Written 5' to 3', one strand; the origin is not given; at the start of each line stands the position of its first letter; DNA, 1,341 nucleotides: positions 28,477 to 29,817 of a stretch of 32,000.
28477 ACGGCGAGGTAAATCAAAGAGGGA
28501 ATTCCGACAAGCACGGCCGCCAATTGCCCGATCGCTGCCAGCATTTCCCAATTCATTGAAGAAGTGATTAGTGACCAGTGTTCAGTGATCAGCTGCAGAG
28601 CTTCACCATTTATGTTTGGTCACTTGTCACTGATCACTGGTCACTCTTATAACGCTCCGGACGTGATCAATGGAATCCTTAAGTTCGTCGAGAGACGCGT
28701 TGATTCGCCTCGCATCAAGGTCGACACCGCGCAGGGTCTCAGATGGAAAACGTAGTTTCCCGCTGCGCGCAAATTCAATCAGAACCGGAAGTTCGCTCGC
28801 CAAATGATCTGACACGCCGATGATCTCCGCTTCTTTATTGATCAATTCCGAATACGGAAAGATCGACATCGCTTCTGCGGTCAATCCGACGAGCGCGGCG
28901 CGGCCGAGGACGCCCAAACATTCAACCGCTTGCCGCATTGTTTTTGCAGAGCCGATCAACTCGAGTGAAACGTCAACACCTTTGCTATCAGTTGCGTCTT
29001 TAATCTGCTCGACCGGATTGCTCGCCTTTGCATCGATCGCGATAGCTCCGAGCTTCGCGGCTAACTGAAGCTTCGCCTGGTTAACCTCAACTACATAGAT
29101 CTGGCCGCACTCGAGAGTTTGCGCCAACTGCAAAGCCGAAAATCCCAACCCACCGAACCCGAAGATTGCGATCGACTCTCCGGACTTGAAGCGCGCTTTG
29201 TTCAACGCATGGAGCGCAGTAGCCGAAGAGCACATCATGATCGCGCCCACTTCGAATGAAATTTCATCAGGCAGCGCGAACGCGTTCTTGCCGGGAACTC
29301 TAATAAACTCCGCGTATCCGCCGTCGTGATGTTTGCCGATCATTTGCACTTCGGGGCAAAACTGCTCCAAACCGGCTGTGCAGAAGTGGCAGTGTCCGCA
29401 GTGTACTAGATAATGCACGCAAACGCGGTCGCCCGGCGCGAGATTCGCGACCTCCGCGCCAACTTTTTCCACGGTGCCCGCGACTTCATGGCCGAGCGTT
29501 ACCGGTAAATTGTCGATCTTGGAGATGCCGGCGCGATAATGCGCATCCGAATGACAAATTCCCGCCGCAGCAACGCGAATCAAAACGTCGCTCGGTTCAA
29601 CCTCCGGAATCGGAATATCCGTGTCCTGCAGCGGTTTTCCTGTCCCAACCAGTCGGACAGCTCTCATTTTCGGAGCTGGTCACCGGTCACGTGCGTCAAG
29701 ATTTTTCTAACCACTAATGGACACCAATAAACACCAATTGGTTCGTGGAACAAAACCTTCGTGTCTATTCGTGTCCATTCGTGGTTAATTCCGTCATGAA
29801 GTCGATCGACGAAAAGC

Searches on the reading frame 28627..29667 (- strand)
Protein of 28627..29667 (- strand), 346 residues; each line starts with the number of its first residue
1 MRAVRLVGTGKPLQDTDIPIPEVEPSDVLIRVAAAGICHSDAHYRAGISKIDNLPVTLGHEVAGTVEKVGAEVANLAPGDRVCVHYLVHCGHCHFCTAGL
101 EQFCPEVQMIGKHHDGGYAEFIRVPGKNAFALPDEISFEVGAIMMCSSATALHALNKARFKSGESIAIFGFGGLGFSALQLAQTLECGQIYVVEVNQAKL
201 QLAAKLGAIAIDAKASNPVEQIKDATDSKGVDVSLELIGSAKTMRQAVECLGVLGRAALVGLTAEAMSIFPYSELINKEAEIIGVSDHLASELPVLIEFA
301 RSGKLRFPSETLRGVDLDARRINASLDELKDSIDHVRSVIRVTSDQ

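Call 79: search_protein_families(library=pfam, proteins=[window:28627-29667:-], max_evalue=0.001)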
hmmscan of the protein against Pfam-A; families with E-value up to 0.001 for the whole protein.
window:28627-29667:- (346 aa): 3 families
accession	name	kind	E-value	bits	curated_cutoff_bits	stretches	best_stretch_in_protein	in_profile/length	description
PF08240.17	ADH_N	-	3.2e-31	108.1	23.5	1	25-134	2-104/104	Alcohol dehydrogenase GroES-like domain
PF00107.32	ADH_zinc_N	-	4.7e-23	82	31.8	1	173-294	1-121/129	Zinc-binding dehydrogenase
PF16912.11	Glu_dehyd_C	-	9.3e-09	35.5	34.9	1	159-270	26-139/211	Glucose dehydrogenase C-terminus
